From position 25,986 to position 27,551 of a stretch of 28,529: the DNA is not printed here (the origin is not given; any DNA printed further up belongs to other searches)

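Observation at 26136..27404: Orphan Card1/Can2-like CARF-nuclease gene wedged between polC and a pseudouridine synthase, with Ser replacing the (D/E) of (D/E)xK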

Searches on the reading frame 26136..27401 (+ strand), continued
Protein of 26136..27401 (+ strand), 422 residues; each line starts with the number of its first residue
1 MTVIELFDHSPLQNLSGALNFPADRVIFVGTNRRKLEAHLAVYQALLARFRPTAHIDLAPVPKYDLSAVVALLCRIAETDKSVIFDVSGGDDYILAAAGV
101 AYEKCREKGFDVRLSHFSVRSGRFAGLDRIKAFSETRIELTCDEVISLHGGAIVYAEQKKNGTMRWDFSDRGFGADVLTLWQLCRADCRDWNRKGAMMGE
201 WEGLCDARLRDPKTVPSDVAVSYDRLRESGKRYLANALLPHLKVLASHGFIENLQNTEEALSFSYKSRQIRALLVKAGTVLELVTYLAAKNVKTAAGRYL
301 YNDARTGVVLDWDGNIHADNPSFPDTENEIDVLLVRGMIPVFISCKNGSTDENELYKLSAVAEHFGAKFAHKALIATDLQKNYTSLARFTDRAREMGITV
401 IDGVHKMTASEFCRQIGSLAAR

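Call 50: search_protein_families(library=padloc, proteins=[L021:12076-15504:+, L054:7874-9973:+, L007:14331-14807:-, L059:12478-12765:+, L020:7113-7937:+, L074:6740-9805:-, L023:2692-4224:+, L040:4403-9589:+, L021:176-2356:+, L021:2423-4681:+], max_evalue=0.001)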
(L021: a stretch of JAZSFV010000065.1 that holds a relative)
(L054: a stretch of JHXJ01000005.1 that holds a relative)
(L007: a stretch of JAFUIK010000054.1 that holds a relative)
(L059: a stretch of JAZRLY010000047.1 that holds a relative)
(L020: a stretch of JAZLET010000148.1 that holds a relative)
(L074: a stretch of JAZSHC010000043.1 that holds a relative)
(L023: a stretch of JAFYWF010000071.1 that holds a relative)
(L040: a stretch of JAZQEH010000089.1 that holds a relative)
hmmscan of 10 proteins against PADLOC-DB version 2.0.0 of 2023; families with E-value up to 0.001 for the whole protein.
L021:12076-15504:+ (1143 aa): 12 families
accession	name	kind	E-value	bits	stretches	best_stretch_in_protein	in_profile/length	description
PDLC02196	IetA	-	1.9e-44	150.6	1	634-957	22-323/374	-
PDLC04232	IetA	-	2.7e-37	126.9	2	679-957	59-317/330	-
PDLC02195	IetA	-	4.6e-35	119.7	1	648-941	41-321/395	-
PDLC03838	DolB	-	7.7e-25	85.9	1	184-348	127-278/375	-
PDLC04231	IetA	-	1e-19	69.3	2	708-898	83-261/262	-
PDLC04606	PDC-M37B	-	6.3e-18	63.1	1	168-363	115-309/390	-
PDLC00915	TRIP13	-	4.6e-14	50.5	1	745-895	66-222/302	TRIP13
PDLC04605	PDC-M37B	-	1.7e-12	45.2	1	170-362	248-438/518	-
PDLC00914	TRIP13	-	2.5e-12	44.9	1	740-914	69-245/302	TRIP13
PDLC04140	mad8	-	2.5e-06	25.2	1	742-877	27-113/314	mads_8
PDLC03920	MkoA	-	6.6e-05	19.4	0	744-763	633-652/1112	-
PDLC05079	PDC-S73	-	0.00026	17.9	0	696-764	147-213/752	-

L054:7874-9973:+ (700 aa): 1 family
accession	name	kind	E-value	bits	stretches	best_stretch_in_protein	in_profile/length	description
PDLC00810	Cyclase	-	0.00091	16.8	0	452-574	180-301/335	oligonucleotide-cyclase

L007:14331-14807:- (158 aa): 0 families

L059:12478-12765:+ (96 aa): 0 families

L020:7113-7937:+ (275 aa): 0 families

L074:6740-9805:- (1021 aa): 3 families
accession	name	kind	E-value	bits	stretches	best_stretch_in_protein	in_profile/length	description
PDLC00420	ThsB1|ThsB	-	5.3e-05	20.5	1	166-244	3-80/319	TIR-like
PDLC01169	TPR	-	0.00016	19.1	0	717-752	107-142/252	TPR repeats containing protein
PDLC02012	SAVED5--SAVED_TIR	-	0.00082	16.6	0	166-245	15-90/404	-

L023:2692-4224:+ (511 aa): 2 families
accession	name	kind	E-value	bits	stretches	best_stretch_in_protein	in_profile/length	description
PDLC01174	CorA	-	2.6e-50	169.6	1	10-488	6-409/446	CorA-like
PDLC01043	CorA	-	3.3e-40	136.1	1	13-484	13-394/457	CorA-like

L040:4403-9589:+ (1729 aa): 0 families

L021:176-2356:+ (727 aa): 0 families

L021:2423-4681:+ (753 aa): 0 families

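Call 52: search_protein_families(library=padloc, proteins=[L010:2603-3682:+, L010:3689-5161:+, L010:5167-6189:+, L010:6195-6965:+, L010:6982-7413:+, L003:4135-4971:+, L069:292-3714:+, L023:4920-6185:+, L023:7061-9142:+, L023:9261-9869:+], max_evalue=0.001)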
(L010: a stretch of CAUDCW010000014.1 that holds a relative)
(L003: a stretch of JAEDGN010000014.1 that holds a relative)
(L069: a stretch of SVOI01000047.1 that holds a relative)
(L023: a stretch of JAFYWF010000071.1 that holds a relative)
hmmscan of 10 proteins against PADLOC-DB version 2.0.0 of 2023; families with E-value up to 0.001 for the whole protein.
L010:2603-3682:+ (360 aa): 1 family
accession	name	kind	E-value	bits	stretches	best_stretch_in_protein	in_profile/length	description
PDLC01492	Cmr1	-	3.8e-71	238.4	1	6-310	3-288/288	"CAS-III-B,CAS-III-C; effector_G7"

L010:3689-5161:+ (491 aa): 16 families
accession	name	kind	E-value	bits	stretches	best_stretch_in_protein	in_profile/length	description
PDLC02055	Cas10b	-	7.1e-50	168.2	1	6-453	2-458/487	-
PDLC01422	Cas10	-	7.2e-46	155.3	2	135-422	234-465/519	CAS-III; effector_LS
PDLC01292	Cas10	-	1.2e-42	144.8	2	178-354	234-387/387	CAS-III; effector_LS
PDLC02056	Cas10b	-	4.3e-34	116.1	2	211-348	262-410/600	-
PDLC00917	Cas10b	-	4.5e-33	112.9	2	173-341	327-505/510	"CRISPR-associated protein Cas10/Cmr2, subtype III-B"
PDLC01444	Cas10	-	2e-25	87.7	1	189-413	367-556/605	CAS-III; effector_LS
PDLC02054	Cas10b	-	9.5e-25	85.4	2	218-372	274-427/537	-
PDLC02051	Cas10b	-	5.1e-18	63.5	1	132-375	196-394/479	-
PDLC01529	Cas10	-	3.3e-13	47.7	1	144-348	134-325/370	CAS-III; effector_LS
PDLC01293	Cas10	-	1.3e-09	35.5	1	150-341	401-572/577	CAS-III; effector_LS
PDLC00919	Cas10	-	3.9e-09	34.1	1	188-346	199-365/414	Cas10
PDLC00916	Cas10a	-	5.8e-09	33.4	1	172-336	486-640/650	"CRISPR-associated protein Cas10/Csm1, subtype III-A/MTUBE"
PDLC02058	Cas10d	-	9.5e-09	32.6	1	213-352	167-301/441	-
PDLC00920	Cas10b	-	5e-08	31.5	1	6-106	2-110/116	Cas10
PDLC01651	Cas10b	-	7.4e-08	30.7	1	7-61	1-54/113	CAS-III-B; effector_LS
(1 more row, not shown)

L010:5167-6189:+ (341 aa): 4 families
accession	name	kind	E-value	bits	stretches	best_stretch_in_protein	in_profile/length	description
PDLC01209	Cmr3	-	2.8e-34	117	2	3-167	3-170/389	"CAS-III-B,CAS-III-C; effector_G5"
PDLC01208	Cmr3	-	2.4e-29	101.4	1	4-335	3-300/301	"CAS-III-B,CAS-III-C; effector_G5"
PDLC01269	Cmr3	-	2e-09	35.8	1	15-333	1-267/273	"CAS-III-B,CAS-III-C; effector_G5"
PDLC01454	Cmr3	-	5.9e-07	27.3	1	104-337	46-275/278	"CAS-III-B,CAS-III-C; effector_G5"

L010:6195-6965:+ (257 aa): 25 families
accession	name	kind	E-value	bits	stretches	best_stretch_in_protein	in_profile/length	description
PDLC01295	Cmr4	-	6e-37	126.3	1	5-252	2-256/256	"CAS-III-B,CAS-III-C; effector_G7"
PDLC00981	Cmr4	-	8.1e-37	125.7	1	5-252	2-283/283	CRISPR type III-B/RAMP module RAMP protein Cmr4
PDLC00982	Cmr4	-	3.8e-32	110.2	2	6-104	3-102/281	Cmr4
PDLC01441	Cmr4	-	8.3e-29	99.1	1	4-253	3-241/245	"CAS-III-B,CAS-III-C; effector_G7"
PDLC01613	Csm3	-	8e-12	44.4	1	7-250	1-175/177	"CAS-III-A,CAS-III-D; effector_G7"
PDLC01535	Cmr6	-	1.3e-11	42.9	1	15-100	21-108/185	"CAS-III-B,CAS-III-C; effector_G7"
PDLC01442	Csm3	-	1.5e-10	39.3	1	7-255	13-182/208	"CAS-III-A,CAS-III-D; effector_G7"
PDLC01016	Csm3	-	2.6e-10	39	1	7-250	2-187/189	Csm3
PDLC01339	Csm3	-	4.5e-10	38.8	1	10-92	1-51/163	"CAS-III-A,CAS-III-D; effector_G7"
PDLC01015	Csm3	-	2.1e-09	36.8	1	12-99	3-98/178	Csm3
PDLC00988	Cmr6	-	8.8e-09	33.5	1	19-75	25-89/252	Cmr6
PDLC02107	Cas7_IIId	-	3.9e-08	30.7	1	7-99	11-91/426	-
PDLC01452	Cmr6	-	2.2e-07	29.2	1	3-80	66-138/228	"CAS-III-B,CAS-III-C; effector_G7"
PDLC01274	Cmr6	-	3e-07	28.7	1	6-80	29-98/188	"CAS-III-B,CAS-III-C; effector_G7"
PDLC02110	Cas7_IIId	-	4.8e-07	28.1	1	6-79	5-73/171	-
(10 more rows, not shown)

L010:6982-7413:+ (144 aa): 2 families
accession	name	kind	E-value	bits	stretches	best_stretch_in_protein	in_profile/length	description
PDLC01211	Cmr5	-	4.1e-40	134.8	1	1-126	1-125/127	CAS-III-B; effector_SS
PDLC01502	Cmr5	-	1.8e-21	74.8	1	1-122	1-117/123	CAS-III-B; effector_SS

L003:4135-4971:+ (279 aa): 26 families (the best 25 are shown)
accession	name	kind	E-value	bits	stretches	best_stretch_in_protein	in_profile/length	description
PDLC00987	Cmr6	-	1.1e-28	98.7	1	64-255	30-212/213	Cmr6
PDLC01274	Cmr6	-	4.1e-25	87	1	77-255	37-187/188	"CAS-III-B,CAS-III-C; effector_G7"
PDLC01452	Cmr6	-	1.9e-20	72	1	68-257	69-226/228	"CAS-III-B,CAS-III-C; effector_G7"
PDLC00989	Cmr6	-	9.4e-16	56.4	1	77-258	88-262/264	Cmr6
PDLC01613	Csm3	-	7.2e-14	51.1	1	70-255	2-176/177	"CAS-III-A,CAS-III-D; effector_G7"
PDLC01339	Csm3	-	1.2e-12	47.1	1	77-253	5-163/163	"CAS-III-A,CAS-III-D; effector_G7"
PDLC01017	Csm3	-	3.3e-12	44.7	1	76-121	20-63/257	Csm3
PDLC01442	Csm3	-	3.9e-10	37.9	1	76-254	19-177/208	"CAS-III-A,CAS-III-D; effector_G7"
PDLC01016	Csm3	-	7.4e-10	37.5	1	77-255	9-188/189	Csm3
PDLC01015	Csm3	-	2.2e-09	36.7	1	77-252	5-177/178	Csm3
PDLC01535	Cmr6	-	1.8e-08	32.6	1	100-256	39-184/185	"CAS-III-B,CAS-III-C; effector_G7"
PDLC00988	Cmr6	-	3.2e-08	31.7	1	179-259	141-228/252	Cmr6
PDLC01297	Csm3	-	5e-07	27.8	1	74-124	12-60/198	"CAS-III-A,CAS-III-D; effector_G7"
PDLC01014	Csm3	-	9.5e-07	27.1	1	74-121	13-58/203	CRISPR type III-A/MTUBE-associated RAMP protein Csm3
PDLC00981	Cmr4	-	1.9e-05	22.8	1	100-136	30-66/283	CRISPR type III-B/RAMP module RAMP protein Cmr4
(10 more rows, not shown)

L069:292-3714:+ (1141 aa): 7 families
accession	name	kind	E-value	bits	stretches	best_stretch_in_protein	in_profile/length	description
PDLC01675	Cas13d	-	4.8e-301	999.2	1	119-1138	1-827/827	Cas13d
PDLC01237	Cas13d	-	6e-257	853.3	2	119-1058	3-793/836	CAS-VI-D; effector__SPE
PDLC02155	Cas13d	-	2.8e-197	655.9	1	119-1130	3-814/817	-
PDLC01685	Cas13d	-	1.7e-79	264.9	1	781-1125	2-226/226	Cas13d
PDLC01686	Cas13d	-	5.5e-72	240.9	1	205-444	1-226/226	Cas13d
PDLC01467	Cas13a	-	1.2e-11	43.1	1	826-1042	6-139/139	CAS-VI-A; effector__SPE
PDLC02916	CSD_V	-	1e-08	33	1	12-64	5-57/64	-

L023:4920-6185:+ (422 aa): 0 families

L023:7061-9142:+ (694 aa): 1 family
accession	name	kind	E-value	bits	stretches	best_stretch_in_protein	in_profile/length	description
PDLC04140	mad8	-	6.4e-08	30.5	1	43-425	20-291/314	mads_8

L023:9261-9869:+ (203 aa): 0 families

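Call 60: search_protein_families(library=pfam, proteins=[L003:7820-8896:+, L003:9523-10047:+, L003:10047-11213:+, L069:8185-8820:+, L069:8827-9711:+, L023:2159-2671:+, L023:4920-6185:+, L023:9261-9869:+, L010:1833-2579:+, L010:25-1077:+], max_evalue=0.01)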
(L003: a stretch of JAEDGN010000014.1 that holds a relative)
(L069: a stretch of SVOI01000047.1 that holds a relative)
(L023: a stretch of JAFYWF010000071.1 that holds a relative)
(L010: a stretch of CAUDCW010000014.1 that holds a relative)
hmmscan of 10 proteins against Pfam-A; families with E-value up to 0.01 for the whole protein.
L003:7820-8896:+ (359 aa): 2 families
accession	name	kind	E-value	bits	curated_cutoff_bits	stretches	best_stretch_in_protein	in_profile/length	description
PF13749.12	HATPase_c_4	-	1.5e-12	47.8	26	1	184-266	6-89/89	Putative ATP-dependent DNA helicase recG C-terminal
PF12802.13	MarR_2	-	0.0012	19.4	27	1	291-345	2-59/61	MarR family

L003:9523-10047:+ (175 aa): 4 families
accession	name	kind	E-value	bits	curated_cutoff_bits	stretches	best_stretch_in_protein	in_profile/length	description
PF04542.20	Sigma70_r2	-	3.8e-15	55.9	24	1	25-91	2-70/71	Sigma-70 region 2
PF08281.18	Sigma70_r4_2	-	8.1e-09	35.4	25.7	1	118-159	2-43/54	Sigma-70, region 4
PF04545.22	Sigma70_r4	-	2.2e-07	30.7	24.1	1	125-171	3-49/50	Sigma-70, region 4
PF00196.25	GerE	-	7.9e-05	22.6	23.5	1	126-171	2-46/57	Bacterial regulatory proteins, luxR family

L003:10047-11213:+ (389 aa): 2 families
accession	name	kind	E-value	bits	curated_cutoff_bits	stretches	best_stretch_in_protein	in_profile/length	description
PF14257.11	DUF4349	-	4.9e-68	229.1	27.7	1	164-377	1-211/213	Domain of unknown function (DUF4349)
PF20769.2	YPEB_N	-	0.004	17.5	27.3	0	224-279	72-125/136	YpeB N-terminal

L069:8185-8820:+ (212 aa): 0 families

L069:8827-9711:+ (295 aa): 0 families

L023:2159-2671:+ (171 aa): 2 families
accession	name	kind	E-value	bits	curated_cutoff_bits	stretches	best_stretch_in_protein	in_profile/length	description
PF16473.11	Rv2179c-like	-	0.0018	18.4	27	0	9-50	3-47/177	3'-5' exoribonuclease Rv2179c-like domain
PF00929.31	RNase_T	-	0.0025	18.8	24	1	10-166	2-164/164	Exonuclease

L023:4920-6185:+ (422 aa): 3 families
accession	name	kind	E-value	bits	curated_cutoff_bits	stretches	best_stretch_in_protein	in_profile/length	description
PF02534.20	T4SS-DNA_transf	-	1.6e-40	139.8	20.1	1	23-362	37-378/468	Type IV secretory system Conjugative DNA transfer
PF12696.13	TraG-D_C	-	1.8e-18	67.1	22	1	289-365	1-78/126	TraM recognition site of TraD and TraG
PF10412.15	TrwB_AAD_bind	-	6.7e-12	45.4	20.5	2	24-161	14-143/387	Type IV secretion-system coupling protein DNA-binding domain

L023:9261-9869:+ (203 aa): 1 family
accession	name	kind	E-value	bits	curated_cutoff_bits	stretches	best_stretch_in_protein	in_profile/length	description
PF00574.28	CLP_protease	-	1.5e-58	198.1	20.2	1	21-197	5-180/182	Clp protease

L010:1833-2579:+ (249 aa): 3 families
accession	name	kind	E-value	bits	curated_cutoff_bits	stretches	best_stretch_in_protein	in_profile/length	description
PF01881.21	Cas_Cas6_C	-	2.9e-26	93.2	23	1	123-241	3-123/125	CRISPR associated protein Cas6, C-terminal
PF21350.2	Cas6_I-A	-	0.00044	20.9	27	1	20-74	2-54/101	CRISPR-associated protein Cas6, N-terminal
PF10040.14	CRISPR_Cas6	-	0.0073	17.4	25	0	162-241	22-89/89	CRISPR-associated endoribonuclease Cas6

L010:25-1077:+ (351 aa): 5 families
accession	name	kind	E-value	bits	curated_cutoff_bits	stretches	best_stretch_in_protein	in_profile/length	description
PF00004.35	AAA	-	2.2e-18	67.4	21.2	1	114-246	3-130/131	ATPase family associated with various cellular activities (AAA)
PF17866.7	AAA_lid_6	-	1.6e-08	34.9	24.3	1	271-328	3-60/60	AAA lid domain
PF05496.18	RuvB_N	-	6.4e-05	23.2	27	1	75-138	5-62/159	Holliday junction DNA helicase RuvB P-loop domain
PF13401.12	AAA_22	-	0.0036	18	27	0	114-155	10-53/130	AAA domain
PF20720.3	nSTAND3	-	0.0099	16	27.2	0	115-137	23-45/155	Novel STAND NTPase 3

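Call 64: search_solved_structures(query=A3, max_evalue=1, show_alignments=0)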
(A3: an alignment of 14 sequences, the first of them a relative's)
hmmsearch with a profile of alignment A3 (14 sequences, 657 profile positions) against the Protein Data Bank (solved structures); distinct sequences matched with E-value up to 1: 65 (the best 60 are shown).
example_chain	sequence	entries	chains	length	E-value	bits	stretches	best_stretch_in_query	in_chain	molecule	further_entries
6uhi_A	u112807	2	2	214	4.9e-09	38.3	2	601-646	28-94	Ryanodine receptor 1 chimera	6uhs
35tm_A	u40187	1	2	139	5e-05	25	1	603-645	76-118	Ryanodine receptor Ryr domain-containing protein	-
4n05_B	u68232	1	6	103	0.00021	23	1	597-645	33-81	Putative ryanodine receptor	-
6uag_A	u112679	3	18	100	0.00028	22.5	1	599-645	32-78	Putative ryanodine receptor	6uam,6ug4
3nrt_A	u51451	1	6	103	0.00029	22.5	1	598-645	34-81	Putative ryanodine receptor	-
9l92_A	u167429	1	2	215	0.00052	21.7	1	595-646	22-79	Ryanodine receptor 3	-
9l90_A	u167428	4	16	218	0.00054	21.6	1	595-646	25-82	Ryanodine receptor 3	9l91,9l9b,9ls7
6uha_B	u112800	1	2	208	0.00058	21.5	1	595-646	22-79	Ryanodine receptor 3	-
6uhb_B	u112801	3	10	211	0.00058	21.5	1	595-646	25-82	Ryanodine receptor 3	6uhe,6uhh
6wou_A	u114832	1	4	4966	0.0013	20.4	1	595-645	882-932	Ryanodine receptor 2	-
6wov_A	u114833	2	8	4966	0.0013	20.4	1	595-645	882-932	Ryanodine receptor 2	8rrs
8dty_A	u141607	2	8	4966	0.0013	20.4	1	595-645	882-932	Ryanodine receptor 2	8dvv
8dtz_A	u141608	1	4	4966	0.0013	20.4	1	595-645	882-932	Ryanodine receptor 2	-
6ug5_A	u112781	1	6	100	0.0014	20.3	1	613-645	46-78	Putative ryanodine receptor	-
7vmr_A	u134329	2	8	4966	0.0014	20.2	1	595-645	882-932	Ryanodine receptor 2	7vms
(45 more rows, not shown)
